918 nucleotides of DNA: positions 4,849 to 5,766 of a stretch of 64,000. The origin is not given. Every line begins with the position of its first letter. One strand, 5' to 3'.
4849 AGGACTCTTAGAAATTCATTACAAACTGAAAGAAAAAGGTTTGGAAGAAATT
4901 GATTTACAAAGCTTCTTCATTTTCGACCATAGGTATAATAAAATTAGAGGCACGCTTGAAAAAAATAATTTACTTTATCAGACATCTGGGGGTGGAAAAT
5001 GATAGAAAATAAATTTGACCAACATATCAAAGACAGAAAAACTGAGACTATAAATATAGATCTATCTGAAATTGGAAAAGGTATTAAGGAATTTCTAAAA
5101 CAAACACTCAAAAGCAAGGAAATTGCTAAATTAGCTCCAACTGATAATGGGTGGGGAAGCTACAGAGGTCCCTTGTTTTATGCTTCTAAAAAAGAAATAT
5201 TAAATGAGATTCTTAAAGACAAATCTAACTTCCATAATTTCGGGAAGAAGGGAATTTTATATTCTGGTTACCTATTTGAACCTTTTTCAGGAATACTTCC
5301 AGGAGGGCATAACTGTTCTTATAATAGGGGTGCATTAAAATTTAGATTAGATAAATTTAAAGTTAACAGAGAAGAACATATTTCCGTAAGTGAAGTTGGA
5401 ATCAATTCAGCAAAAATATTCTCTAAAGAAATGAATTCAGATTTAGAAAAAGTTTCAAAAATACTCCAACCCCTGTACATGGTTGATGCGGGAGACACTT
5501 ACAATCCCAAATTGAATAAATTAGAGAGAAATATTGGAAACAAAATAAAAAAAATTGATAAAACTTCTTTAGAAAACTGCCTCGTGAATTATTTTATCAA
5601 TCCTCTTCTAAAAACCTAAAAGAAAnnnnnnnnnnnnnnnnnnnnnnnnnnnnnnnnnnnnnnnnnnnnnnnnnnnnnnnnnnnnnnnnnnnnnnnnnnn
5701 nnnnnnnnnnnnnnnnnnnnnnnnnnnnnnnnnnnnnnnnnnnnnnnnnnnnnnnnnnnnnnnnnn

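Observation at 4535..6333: Three-gene cassette of unrecognisable proteins with tandem paralogues, divergent from a double-Lrp regulator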

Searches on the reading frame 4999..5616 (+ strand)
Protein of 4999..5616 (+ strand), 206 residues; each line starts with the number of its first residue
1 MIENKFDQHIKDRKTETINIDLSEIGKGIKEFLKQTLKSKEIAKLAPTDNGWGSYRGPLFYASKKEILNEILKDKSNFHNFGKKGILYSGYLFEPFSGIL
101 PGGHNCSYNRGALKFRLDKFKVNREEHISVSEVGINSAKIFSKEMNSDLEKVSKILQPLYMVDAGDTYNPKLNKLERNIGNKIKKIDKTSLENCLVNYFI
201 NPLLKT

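Call 4: search_protein_families(library=pfam, proteins=[window:4999-5616:+], max_evalue=1)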
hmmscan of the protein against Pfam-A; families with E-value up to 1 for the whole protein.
window:4999-5616:+ (206 aa): 0 families

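Call 5: search_protein_families(library=ncbifam, proteins=[window:4999-5616:+], max_evalue=1)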
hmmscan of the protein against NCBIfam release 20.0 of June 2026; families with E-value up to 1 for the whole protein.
window:4999-5616:+ (206 aa): 0 families

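Call 6: search_protein_families(library=phrogs, proteins=[window:4999-5616:+], max_evalue=1)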
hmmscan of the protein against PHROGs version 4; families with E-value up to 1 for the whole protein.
window:4999-5616:+ (206 aa): 1 family
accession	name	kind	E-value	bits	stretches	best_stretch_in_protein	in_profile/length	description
phrog_38650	-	unknown function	0.24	12.2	1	164-189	17-42/62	-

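Call 7: search_protein_families(library=padloc, proteins=[window:4999-5616:+], max_evalue=1)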
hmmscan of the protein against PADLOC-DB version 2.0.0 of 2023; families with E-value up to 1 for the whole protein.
window:4999-5616:+ (206 aa): 0 families

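Call 24: find_homologous_proteins(query=A2, max_evalue=0.001)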
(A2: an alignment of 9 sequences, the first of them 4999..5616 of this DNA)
Query A2 (9 sequences) (206 aa, profile of the alignment): 3 proteins with E <= 0.001 among 4749 candidates.
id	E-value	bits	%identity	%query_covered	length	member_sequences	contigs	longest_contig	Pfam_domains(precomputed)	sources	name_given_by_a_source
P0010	1.5e-67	245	29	98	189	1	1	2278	-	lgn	-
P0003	4.4e-62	227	100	100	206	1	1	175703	-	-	-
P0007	2.6e-60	222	28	99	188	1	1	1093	-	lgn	-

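Call 48: search_protein_families(library=pfam, alignment_id=A2, max_evalue=10)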
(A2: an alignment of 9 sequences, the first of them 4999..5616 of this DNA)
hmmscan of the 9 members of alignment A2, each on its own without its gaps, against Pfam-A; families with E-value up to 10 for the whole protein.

A. member 1, window:4999-5616:+ (206 aa): 0 families

B. families by the number of members that match (of 9 scanned): 1 family
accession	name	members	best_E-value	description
PF16486.11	ArgoN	1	0.088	N-terminal domain of argonaute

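Call 56: predict_structure(alignment_id=A2)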
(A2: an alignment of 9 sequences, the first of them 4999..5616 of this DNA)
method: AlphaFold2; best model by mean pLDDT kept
length: 206 residues; sequences in the alignment: 9
mean_pLDDT: 70.9   pTM: 0.71
mean pLDDT of the five models: 70.9, 62.8, 57.8, 55.9, 52.3
residues with pLDDT >= 90: 29; 70-90: 88; 50-70: 50; < 50: 39
segments of 3 or more residues with pLDDT < 50: 13-20, 50-53, 96-111, 123-128
pLDDT, mean of each block of 10 residues (from residue 1): 57 46 76 84 67 64 88 67 66 54 41 66 46 62 76 88 91 88 94 90 82
secondary structure, 60 per line:
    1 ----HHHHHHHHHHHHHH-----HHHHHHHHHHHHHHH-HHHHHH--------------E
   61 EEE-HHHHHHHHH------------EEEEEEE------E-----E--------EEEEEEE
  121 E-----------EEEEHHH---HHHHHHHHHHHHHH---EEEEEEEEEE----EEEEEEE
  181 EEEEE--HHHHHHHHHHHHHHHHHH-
elements in order: H5-18 H24-38 H40-45 E60-63 H65-73 E86-92 E114-121 E133-136 H143-156 E160-169 E174-185 H188-205

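Call 59: fold_search(model_id=the predicted structure, library=pdb)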
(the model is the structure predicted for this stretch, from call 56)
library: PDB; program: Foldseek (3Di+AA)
matches with E <= 10: 203; with E <= 0.001: 0
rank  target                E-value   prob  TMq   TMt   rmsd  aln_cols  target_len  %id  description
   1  3stb_C                6.7e-01  0.06  0.12  0.17  13.0       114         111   11  A complex of two editosome proteins and two nanobodies (released 2011-11-02)
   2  8cht_C                7.6e-01  0.08  0.15  0.20  12.2       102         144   11  Crystal structure of human PURA (fragment Glu57-Glu212, PUR repeat I and II) (released 2024-02-21)
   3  5ixa_A                9.6e-01  0.03  0.11  0.10  15.7       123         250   15  HCMV DNA polymerase processivity subunit UL44 at neutral pH and low salt (released 2016-11-30)
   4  6ekt                  9.6e-01  0.02  0.13  0.08  17.7       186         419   14  Structure of P47 from Clostridium botulinum A2 (released 2017-10-25)
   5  5wix                  1.0e+00  0.02  0.13  0.08  16.4       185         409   13  Crystal structure of P47 of Clostridium botulinum E1 (released 2017-10-25)
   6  6q0r_C                1.4e+00  0.05  0.16  0.17  14.2       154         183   10  Structure of DDB1-DDA1-DCAF15 complex bound to E7820 and RBM39 (released 2019-11-13)
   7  1l3a_D                1.5e+00  0.06  0.18  0.20  16.9       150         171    9  Structure of the plant transcriptional regulator PBF-2 (released 2002-06-26)
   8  4kop_D                1.5e+00  0.05  0.17  0.22  16.3       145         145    8  Crystal Structure of WHY2 from Arabidopsis thaliana (released 2013-11-13)
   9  4ldv                  1.5e+00  0.01  0.11  0.08  22.5       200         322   12  Crystal structure of the DNA binding domain of A. thailana auxin response factor 1 (released 2014-02-12)
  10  5ztm_A                1.7e+00  0.03  0.13  0.15  17.4       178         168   10  Crystal structure of MLE dsRBDs in complex with roX2 (R2H1) (released 2019-03-06)
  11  9dei_I                1.7e+00  0.02  0.12  0.13  17.3       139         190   10  Trypanosoma brucei mitochondrial RNA-editing catalytic complex 1, U-deletion (RECC1) (released 2026-01-21)
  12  6q0v_C                1.8e+00  0.04  0.16  0.17  13.5       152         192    8  Structure of DDB1-DDA1-DCAF15 complex bound to tasisulam and RBM39 (released 2019-11-13)
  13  8rmz                  1.8e+00  0.02  0.13  0.12  17.3       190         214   11  Apoform of spermine/spermidine acetyl transferase (AtSSAT) from A. thaliana (released 2025-01-29)
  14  1l3a_A                1.9e+00  0.04  0.18  0.21  17.1       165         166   11  Structure of the plant transcriptional regulator PBF-2 (released 2002-06-26)
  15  9b23_E                1.9e+00  0.02  0.11  0.09  19.2       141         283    8  Cryo-EM structure of Nap1 core (released 2024-11-27)
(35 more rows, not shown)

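Call 62: search_solved_structures(query=A2, max_evalue=10)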
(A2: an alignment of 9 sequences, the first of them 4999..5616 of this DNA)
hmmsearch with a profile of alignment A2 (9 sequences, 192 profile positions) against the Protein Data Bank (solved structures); distinct sequences matched with E-value up to 10: 0.

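Call 63: search_protein_families(library=padloc, alignment_id=A2, max_evalue=1)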
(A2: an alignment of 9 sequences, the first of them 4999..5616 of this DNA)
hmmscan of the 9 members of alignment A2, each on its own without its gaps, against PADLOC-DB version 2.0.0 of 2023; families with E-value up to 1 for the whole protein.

A. member 1, window:4999-5616:+ (206 aa): 0 families

B. families by the number of members that match (of 9 scanned): 2 families
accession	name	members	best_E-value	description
PDLC00314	PtuB1|PtuB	1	0.0039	Unknown function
PDLC03870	LmuC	1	0.0057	-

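Call 64: fold_search(model_id=the predicted structure, library=viral)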
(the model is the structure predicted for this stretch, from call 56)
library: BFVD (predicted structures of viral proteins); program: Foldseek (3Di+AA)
matches with E <= 10: 422; with E <= 0.001: 0
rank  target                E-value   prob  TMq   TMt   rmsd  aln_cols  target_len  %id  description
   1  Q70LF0                6.0e-02  0.51  0.25  0.29  11.9       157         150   13  Uncharacterized protein ORF150 [Acidianus filamentous virus 1 (isolate United States/Yellowstone)]
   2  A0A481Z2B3            1.1e-01  0.08  0.14  0.11  17.6       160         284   14  Proliferating cell nuclear antigen [Pithovirus LCPAC001]
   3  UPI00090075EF         2.2e-01  0.06  0.14  0.11  16.2       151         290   12  (no name look-up for this kind of identifier)
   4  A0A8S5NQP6            2.8e-01  0.08  0.14  0.17  15.1       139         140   14  DUF669 domain-containing protein [Siphoviridae sp. ctSP74]
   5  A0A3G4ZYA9            2.8e-01  0.04  0.15  0.16  17.2       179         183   12  C2H2-type domain-containing protein [Edafosvirus sp.]
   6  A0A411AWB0            3.3e-01  0.06  0.15  0.12  13.3       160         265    9  HNH endonuclease [Pantoea phage vB_PagM_LIET2]
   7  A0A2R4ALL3            4.2e-01  0.03  0.12  0.12  14.7       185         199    8  Uncharacterized protein [Aeromonas phage AhSzq-1]
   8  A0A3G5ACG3            4.4e-01  0.04  0.11  0.09  14.1       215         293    9  Uncharacterized protein [Satyrvirus sp.]
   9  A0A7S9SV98            4.7e-01  0.14  0.27  0.30  11.3       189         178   10  (no name in the UniProt tables at hand)
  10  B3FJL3                6.3e-01  0.04  0.14  0.15  16.1       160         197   12  Uncharacterized protein [Pseudomonas phage 201phi2-1]
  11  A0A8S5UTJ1            6.6e-01  0.03  0.11  0.12  17.2       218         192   13  Uncharacterized protein [Myoviridae sp. ctYA416]
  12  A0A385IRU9            7.0e-01  0.04  0.12  0.18  18.6       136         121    9  Uncharacterized protein [Clostridium phage susfortuna]
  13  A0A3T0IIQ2            7.5e-01  0.06  0.10  0.19  10.5        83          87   10  Uncharacterized protein [Vibrio virus vB_VspP_SBP1]
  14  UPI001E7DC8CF         7.5e-01  0.06  0.14  0.17  16.7       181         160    9  (no name look-up for this kind of identifier)
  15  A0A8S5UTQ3            7.5e-01  0.02  0.10  0.10  15.7       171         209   13  Uncharacterized protein [Myoviridae sp. ctYA416]
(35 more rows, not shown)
